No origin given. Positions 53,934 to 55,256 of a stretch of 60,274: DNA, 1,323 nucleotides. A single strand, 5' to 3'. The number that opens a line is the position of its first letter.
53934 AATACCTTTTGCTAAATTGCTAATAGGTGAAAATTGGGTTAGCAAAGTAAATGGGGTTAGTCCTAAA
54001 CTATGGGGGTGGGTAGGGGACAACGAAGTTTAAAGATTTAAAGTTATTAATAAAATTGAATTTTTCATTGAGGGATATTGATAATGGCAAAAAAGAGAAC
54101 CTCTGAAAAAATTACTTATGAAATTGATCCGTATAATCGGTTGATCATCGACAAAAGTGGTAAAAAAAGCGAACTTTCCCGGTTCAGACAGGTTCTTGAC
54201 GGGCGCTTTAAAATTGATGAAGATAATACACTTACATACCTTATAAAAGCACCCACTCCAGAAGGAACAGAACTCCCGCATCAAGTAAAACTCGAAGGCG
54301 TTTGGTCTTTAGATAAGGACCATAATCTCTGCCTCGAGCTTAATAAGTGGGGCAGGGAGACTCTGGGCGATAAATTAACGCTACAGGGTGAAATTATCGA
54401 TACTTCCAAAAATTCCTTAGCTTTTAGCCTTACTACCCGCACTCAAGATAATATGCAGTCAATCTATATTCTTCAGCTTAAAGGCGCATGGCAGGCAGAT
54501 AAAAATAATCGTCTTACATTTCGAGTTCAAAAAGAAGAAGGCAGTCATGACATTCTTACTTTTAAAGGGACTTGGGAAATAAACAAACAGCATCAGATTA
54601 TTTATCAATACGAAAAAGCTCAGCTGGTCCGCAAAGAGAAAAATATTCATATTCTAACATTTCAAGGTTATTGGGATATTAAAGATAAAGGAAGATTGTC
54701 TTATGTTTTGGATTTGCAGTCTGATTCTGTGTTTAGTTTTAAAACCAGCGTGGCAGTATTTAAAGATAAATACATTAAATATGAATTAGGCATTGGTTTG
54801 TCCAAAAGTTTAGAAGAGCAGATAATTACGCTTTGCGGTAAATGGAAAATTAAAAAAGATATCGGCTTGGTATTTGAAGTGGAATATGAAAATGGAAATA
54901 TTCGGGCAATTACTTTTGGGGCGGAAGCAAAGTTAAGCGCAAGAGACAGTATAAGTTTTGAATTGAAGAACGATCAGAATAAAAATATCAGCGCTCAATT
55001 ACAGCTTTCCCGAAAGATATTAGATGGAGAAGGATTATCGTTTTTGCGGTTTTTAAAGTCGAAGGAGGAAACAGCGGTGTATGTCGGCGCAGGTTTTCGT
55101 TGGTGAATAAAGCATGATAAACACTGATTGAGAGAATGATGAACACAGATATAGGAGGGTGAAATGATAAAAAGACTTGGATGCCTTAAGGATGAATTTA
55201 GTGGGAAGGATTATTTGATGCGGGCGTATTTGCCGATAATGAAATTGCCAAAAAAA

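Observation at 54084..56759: Seven-repeat beta-rich protein + prodomain-less cytoplasmic papain-like protease + alpha/beta hydrolase: possible protease-gated effector cassette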

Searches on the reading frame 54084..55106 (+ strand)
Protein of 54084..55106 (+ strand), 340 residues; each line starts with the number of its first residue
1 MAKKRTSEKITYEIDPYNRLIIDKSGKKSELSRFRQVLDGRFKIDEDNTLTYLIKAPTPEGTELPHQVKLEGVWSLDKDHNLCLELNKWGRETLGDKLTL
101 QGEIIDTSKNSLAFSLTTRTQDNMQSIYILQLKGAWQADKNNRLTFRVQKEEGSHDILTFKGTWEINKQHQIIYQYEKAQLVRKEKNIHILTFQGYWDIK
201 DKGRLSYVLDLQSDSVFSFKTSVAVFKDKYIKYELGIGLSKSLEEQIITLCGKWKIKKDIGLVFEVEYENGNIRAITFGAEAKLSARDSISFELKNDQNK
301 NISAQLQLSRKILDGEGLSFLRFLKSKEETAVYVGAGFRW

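Call 3: search_protein_families(library=pfam, proteins=[window:54084-55106:+], max_evalue=0.01)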
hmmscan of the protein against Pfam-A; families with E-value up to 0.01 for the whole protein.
window:54084-55106:+ (340 aa): 1 family
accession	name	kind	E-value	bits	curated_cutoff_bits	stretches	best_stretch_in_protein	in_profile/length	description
PF20183.3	DUF6546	-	0.0084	16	23.5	0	136-212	120-197/202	Family of unknown function (DUF6546)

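Call 4: search_protein_families(library=padloc, proteins=[window:54084-55106:+], max_evalue=0.01)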
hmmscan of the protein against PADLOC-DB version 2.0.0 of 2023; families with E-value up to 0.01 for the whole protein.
window:54084-55106:+ (340 aa): 0 families

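Call 5: search_protein_families(library=ncbifam, proteins=[window:54084-55106:+], max_evalue=0.01)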
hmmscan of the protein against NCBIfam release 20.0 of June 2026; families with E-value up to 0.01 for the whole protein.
window:54084-55106:+ (340 aa): 0 families

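Call 6: find_homologous_proteins(query=window:54084-55106:+)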
Query window:54084-55106:+ (340 aa): 618 proteins with E <= 0.001 among 1949 candidates; the best 120 are listed.
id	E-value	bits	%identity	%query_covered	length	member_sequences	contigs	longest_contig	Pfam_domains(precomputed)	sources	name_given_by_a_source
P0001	9.9e-222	753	100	100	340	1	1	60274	-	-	-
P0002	4.1e-209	712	93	100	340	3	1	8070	-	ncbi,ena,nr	ncbi:MAG: hypothetical protein KJ915_10130 [Candidatus Omnitrophica bacterium]|nr:hypothetical prote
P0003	2.3e-188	643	84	99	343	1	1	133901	-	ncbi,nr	ncbi:MAG: hypothetical protein KKH34_03840 [Candidatus Omnitrophica bacterium]|nr:hypothetical prote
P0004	2.9e-185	633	83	100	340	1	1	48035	-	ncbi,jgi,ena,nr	ncbi:MAG: hypothetical protein KJ915_09175 [Candidatus Omnitrophica bacterium]|nr:hypothetical prote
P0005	3.4e-182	623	82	100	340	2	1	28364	-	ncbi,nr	ncbi:MAG: hypothetical protein KJ915_11165 [Candidatus Omnitrophica bacterium]|nr:hypothetical prote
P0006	6.9e-181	619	82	100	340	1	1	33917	-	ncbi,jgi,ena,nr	ncbi:MAG: hypothetical protein KKD05_06535 [Candidatus Omnitrophica bacterium]|nr:hypothetical prote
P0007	7.0e-179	612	80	100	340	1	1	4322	-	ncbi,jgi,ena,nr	ncbi:MAG: hypothetical protein KJ915_07330 [Candidatus Omnitrophica bacterium]|nr:hypothetical prote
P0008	2.9e-178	610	81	100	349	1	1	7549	-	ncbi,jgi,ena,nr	ncbi:MAG: hypothetical protein KKD05_06585 [Candidatus Omnitrophica bacterium]|nr:hypothetical prote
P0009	5.5e-178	609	79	100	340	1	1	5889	-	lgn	-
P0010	3.4e-177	607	79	100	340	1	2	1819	-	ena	-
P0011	3.4e-177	607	79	99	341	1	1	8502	-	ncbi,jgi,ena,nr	ncbi:MAG: hypothetical protein KJ915_03005 [Candidatus Omnitrophica bacterium]|nr:hypothetical prote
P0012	4.3e-177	606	79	100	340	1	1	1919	-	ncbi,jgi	-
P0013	9.1e-176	602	78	100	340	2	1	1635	-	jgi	-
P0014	7.0e-175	599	77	99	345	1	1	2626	-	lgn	-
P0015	1.0e-173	595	76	100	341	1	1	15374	-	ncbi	-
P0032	2.5e-151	522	68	100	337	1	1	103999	-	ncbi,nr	ncbi:MAG: hypothetical protein GY853_00100 [PVC group bacterium]|nr:hypothetical protein [PVC group 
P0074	2.4e-132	459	58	99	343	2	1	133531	-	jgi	-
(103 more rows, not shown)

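Call 8: find_encoding_contigs(protein=P0003, flank=8000, max_places=3)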
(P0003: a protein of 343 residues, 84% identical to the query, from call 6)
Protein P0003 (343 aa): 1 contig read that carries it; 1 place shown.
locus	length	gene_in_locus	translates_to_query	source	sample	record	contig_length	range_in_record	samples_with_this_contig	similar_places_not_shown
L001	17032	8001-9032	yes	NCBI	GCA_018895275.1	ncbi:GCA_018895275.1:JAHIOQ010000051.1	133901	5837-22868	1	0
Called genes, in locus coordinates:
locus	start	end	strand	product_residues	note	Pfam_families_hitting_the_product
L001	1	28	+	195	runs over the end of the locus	PF01420:Methylase_S, PF12950:TaqI_C (faint)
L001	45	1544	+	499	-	PF12161:HsdM_N, PF02384:N6_Mtase, PF05175:MTS, PF07669:Eco57I (weak)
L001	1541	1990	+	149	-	PF01420:Methylase_S (weak)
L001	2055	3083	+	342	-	PF13310:Virulence_RhuM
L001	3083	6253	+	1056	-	PF04313:HSDR_N, PF04851:ResIII, PF18766:SWI2_SNF2, PF22679:T1R_D3-like, PF11867:T1RH-like_C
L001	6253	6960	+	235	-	PF01863:YgjP-like, PF10263:SprT-like (weak), PF08325:WLM (faint)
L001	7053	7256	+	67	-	-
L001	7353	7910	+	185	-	PF12895:ANAPC3 (faint)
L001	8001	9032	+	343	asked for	-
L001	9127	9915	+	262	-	PF00112:Peptidase_C1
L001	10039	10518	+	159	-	-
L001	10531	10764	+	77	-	PF05552:MS_channel_1st_1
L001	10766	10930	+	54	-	-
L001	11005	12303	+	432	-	PF13439:Glyco_transf_4, PF00534:Glycos_transf_1, PF13692:Glyco_trans_1_4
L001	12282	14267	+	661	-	PF00723:Glyco_hydro_15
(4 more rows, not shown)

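Call 9: find_encoding_contigs(protein=P0032, flank=8000, max_places=3)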
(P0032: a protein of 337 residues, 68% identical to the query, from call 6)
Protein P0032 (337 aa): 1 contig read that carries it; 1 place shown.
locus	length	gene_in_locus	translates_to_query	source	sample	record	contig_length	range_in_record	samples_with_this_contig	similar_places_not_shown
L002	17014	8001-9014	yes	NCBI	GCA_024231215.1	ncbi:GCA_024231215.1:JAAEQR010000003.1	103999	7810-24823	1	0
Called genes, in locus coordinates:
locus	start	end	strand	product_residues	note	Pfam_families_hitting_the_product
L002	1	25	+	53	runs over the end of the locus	-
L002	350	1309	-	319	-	PF01145:Band_7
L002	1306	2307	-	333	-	PF01145:Band_7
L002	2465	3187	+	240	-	PF00005:ABC_tran, PF13304:AAA_21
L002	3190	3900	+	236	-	PF12679:ABC2_membrane_2, PF13346:ABC2_membrane_5 (weak)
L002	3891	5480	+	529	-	PF23357:DUF7088 (weak), PF09822:ABC_transp_aux, PF14258:DUF4350 (faint)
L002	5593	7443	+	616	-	PF02518:HATPase_c (weak), PF13589:HATPase_c_3, PF00183:HSP90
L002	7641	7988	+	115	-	PF12643:MazG-like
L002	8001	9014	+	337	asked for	-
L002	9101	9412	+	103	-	-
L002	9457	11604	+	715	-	PF09371:Tex_N, PF22706:Tex_central_region, PF14639:YqgF, PF16921:Tex_YqgF, PF14635:HHH_7, PF12836:HHH_3, PF17674:HHH_9, PF00575:S1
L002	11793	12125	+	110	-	PF07238:PilZ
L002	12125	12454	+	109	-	PF07238:PilZ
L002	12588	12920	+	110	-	PF01258:zf-dskA_traR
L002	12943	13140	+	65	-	PF04102:SlyX, PF16808:PKcGMP_CC (faint)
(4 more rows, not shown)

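Call 10: find_encoding_contigs(protein=P0074, flank=8000, max_places=3)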
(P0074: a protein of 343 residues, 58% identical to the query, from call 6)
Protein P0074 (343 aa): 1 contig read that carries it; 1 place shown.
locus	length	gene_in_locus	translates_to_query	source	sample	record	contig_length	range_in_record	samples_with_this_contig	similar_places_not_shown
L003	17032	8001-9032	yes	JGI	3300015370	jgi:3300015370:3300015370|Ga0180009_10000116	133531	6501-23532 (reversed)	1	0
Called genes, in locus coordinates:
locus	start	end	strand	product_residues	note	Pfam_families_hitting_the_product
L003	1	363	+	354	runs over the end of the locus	PF01544:CorA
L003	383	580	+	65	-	PF06305:LapA_dom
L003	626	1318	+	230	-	PF00226:DnaJ, PF01556:DnaJ_C (weak)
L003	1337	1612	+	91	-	PF18905:DUF5661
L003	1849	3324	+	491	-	PF07690:MFS_1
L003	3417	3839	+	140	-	-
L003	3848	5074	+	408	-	PF19293:CdaA_N, PF02457:DAC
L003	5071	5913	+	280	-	PF00990:GGDEF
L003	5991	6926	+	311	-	PF02016:Peptidase_S66, PF17676:Peptidase_S66C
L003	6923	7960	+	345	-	-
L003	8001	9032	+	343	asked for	-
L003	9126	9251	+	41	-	PF06397:Desulfoferrod_N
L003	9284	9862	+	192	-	PF00210:Ferritin (weak), PF02915:Rubrerythrin, PF23458:DUF7130 (faint), PF21349:RUBY_RBDX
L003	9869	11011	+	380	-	PF13091:PLDc_2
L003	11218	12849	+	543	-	PF02384:N6_Mtase, PF20473:MmeI_Mtase (faint), PF07669:Eco57I, PF12950:TaqI_C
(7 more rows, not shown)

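Call 15: find_related_loci(query=A1, collection=genome_contigs, flank=10000)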
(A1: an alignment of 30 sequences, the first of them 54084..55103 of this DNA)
Query A1 (340 aa) in genome_contigs; peptide patterns used: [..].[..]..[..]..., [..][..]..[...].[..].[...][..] (x = any residue, [..] = any of these).
196 stretches matched a pattern; 141 encode a relative of the query (tblastn E <= 1e-3); the best 80 are kept; 80 distinct loci.
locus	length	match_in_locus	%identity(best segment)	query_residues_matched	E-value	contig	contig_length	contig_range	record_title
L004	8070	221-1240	93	1-340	0e+0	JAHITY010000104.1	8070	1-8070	MAG: Candidatus Omnitrophota bacterium isolate MM_PC_MetaG.mb.228 MM_PC_MetaG.mb.228_k141_1430305, whole genome shotgun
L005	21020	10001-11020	84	3-340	0e+0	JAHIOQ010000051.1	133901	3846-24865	MAG: Candidatus Omnitrophota bacterium isolate KR13_S3.mb.139 KR13_S3.mb.139_k141_173523, whole genome shotgun sequence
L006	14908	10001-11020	83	1-340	0e+0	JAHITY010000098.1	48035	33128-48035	MAG: Candidatus Omnitrophota bacterium isolate MM_PC_MetaG.mb.228 MM_PC_MetaG.mb.228_k141_1335333, whole genome shotgun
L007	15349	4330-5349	82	1-340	0e+0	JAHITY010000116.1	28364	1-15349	MAG: Candidatus Omnitrophota bacterium isolate MM_PC_MetaG.mb.228 MM_PC_MetaG.mb.228_k141_1682180, whole genome shotgun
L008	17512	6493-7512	82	1-340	0e+0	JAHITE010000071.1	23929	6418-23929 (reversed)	MAG: Candidatus Omnitrophota bacterium isolate MM_PC_MetaG.mb.2 MM_PC_MetaG.mb.2_k141_1108159, whole genome shotgun sequ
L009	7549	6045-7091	81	1-340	0e+0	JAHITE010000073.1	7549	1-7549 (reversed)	MAG: Candidatus Omnitrophota bacterium isolate MM_PC_MetaG.mb.2 MM_PC_MetaG.mb.2_k141_1117290, whole genome shotgun sequ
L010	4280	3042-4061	80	1-340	0e+0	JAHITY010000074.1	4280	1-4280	MAG: Candidatus Omnitrophota bacterium isolate MM_PC_MetaG.mb.228 MM_PC_MetaG.mb.228_k141_992541, whole genome shotgun s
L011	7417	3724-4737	79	3-340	0e+0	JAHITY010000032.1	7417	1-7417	MAG: Candidatus Omnitrophota bacterium isolate MM_PC_MetaG.mb.228 MM_PC_MetaG.mb.228_k141_371875, whole genome shotgun s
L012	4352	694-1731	76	1-340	0e+0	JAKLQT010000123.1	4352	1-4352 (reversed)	MAG: Candidatus Omnitrophota bacterium isolate bin S2.42 k141_351020, whole genome shotgun sequence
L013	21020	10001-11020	75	3-340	2e-177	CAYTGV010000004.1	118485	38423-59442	MAG TPA_asm: uncultured Planctomycetia bacterium isolate SRP191223_co1_41 genome assembly, contig: NODE_48_length_118485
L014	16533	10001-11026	74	1-340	3e-177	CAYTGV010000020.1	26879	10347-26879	MAG TPA_asm: uncultured Planctomycetia bacterium isolate SRP191223_co1_41 genome assembly, contig: NODE_1433_length_2687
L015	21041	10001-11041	76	1-340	1e-176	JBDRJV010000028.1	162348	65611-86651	MAG: Candidatus Omnitrophota bacterium isolate MEGAHIT-group-1.676 k141_326579, whole genome shotgun sequence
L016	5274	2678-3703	74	1-340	5e-179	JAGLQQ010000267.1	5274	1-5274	MAG: Candidatus Omnitrophota bacterium isolate RS_8_62 ROV157_8.bin.62.fa_267, whole genome shotgun sequence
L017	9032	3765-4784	68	3-340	6e-157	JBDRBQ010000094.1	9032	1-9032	MAG: Candidatus Omnitrophota bacterium isolate MEGAHIT-group-1.137 k141_5056013, whole genome shotgun sequence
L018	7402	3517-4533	64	4-340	1e-150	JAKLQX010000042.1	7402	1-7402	MAG: Candidatus Omnitrophota bacterium isolate bin S2.101 k141_248833, whole genome shotgun sequence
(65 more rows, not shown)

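Call 20: predict_structure(alignment_id=A1)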
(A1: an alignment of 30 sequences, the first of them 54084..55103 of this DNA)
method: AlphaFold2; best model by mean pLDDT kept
length: 340 residues; sequences in the alignment: 30
mean_pLDDT: 32.5   pTM: 0.24
mean pLDDT of the five models: 32.5, 31.0, 30.4, 30.4, 30.0
residues with pLDDT >= 90: 0; 70-90: 0; 50-70: 2; < 50: 338
segments of 3 or more residues with pLDDT < 50: 1-21, 24-340
pLDDT, mean of each block of 10 residues (from residue 1): 36 42 45 38 36 39 33 32 29 27 33 32 32 40 41 35 35 29 21 23 26 24 27 34 35 35 30 31 31 41 31 28 26 25
secondary structure, 60 per line:
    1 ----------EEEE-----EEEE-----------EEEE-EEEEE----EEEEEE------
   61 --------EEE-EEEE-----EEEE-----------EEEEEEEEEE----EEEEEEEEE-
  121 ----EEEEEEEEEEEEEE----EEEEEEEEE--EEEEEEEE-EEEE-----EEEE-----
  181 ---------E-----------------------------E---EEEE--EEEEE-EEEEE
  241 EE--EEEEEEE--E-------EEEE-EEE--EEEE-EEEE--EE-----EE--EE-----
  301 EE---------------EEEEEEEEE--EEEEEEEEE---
elements in order: E11-14 E20-23 E35-38 E40-44 E49-54 E69-71 E73-76 E82-85 E97-106 E111-119 E125-138 E143-151 E154-161 E163-166 E172-175 E224-227 E230-234 E236-242 E245-251 E262-265 E267-269 E272-275 E277-280 E318-326 E329-337

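Call 24: search_solved_structures(query=A1, max_evalue=10, show_alignments=2)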
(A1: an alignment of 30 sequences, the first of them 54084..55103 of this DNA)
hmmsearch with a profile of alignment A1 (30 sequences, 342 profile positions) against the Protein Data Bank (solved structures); distinct sequences matched with E-value up to 10: 4.
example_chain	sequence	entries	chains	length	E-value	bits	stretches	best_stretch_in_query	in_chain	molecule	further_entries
7nj7_F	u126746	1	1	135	1.1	11.4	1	19-77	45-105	Nb8200 core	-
8z4e_E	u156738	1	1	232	2.1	10.5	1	29-94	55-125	Heavy chain of 1G01 scFv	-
9cyi_H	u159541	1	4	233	2.1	10.5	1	29-94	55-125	1G01 IgG heavy chain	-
6q23_H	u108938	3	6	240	2.3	10.5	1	29-94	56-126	1G01 Fab IgG1 heavy chain | Fab 1G01, heavy chain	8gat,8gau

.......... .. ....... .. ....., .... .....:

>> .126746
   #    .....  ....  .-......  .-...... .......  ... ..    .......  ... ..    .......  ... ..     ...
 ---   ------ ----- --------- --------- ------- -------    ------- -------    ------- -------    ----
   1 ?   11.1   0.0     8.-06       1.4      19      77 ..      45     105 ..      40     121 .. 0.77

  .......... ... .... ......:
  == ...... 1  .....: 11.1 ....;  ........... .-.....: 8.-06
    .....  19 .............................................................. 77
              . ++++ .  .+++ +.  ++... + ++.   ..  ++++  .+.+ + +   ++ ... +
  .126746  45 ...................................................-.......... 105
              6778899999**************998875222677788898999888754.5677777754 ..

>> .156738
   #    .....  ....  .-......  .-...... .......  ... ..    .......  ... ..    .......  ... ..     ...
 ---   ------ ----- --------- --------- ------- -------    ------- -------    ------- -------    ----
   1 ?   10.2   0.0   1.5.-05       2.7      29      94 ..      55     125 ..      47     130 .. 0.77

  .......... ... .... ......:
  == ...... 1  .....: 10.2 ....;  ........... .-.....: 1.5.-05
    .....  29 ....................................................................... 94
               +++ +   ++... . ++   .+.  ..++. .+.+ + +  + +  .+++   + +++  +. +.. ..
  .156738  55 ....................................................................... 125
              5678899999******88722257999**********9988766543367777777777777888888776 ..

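Call 34: search_protein_representatives(alignment_id=A1)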
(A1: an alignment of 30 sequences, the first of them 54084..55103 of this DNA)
Query: 30 sequences, 342 profile positions. Proteins with E-value up to 0.001 (for the whole library): 493; up to 1e-10: 417; up to 1e-30: 269. The best 150 are listed.
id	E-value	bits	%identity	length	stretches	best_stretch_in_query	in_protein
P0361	9.9e-151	518.0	-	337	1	7-342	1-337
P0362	8.8e-141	485.3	-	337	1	7-342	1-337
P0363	2.6e-135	467.3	-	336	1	7-342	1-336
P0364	1.6e-118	412.2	-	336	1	8-341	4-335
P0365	1.5e-113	395.8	-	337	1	9-342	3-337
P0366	3.0e-113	394.8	-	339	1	8-342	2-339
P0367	4.5e-108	377.8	-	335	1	7-342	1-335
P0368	7.4e-108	377.1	-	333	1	5-342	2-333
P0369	3.6e-107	374.8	-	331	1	7-342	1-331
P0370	1.5e-104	366.2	-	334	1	7-342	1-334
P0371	6.5e-104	364.1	-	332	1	10-342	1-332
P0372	9.7e-104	363.5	-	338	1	6-342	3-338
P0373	1.4e-102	359.7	-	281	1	7-241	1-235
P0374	2.7e-102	358.8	-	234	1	8-246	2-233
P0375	6.3e-102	357.6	-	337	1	9-342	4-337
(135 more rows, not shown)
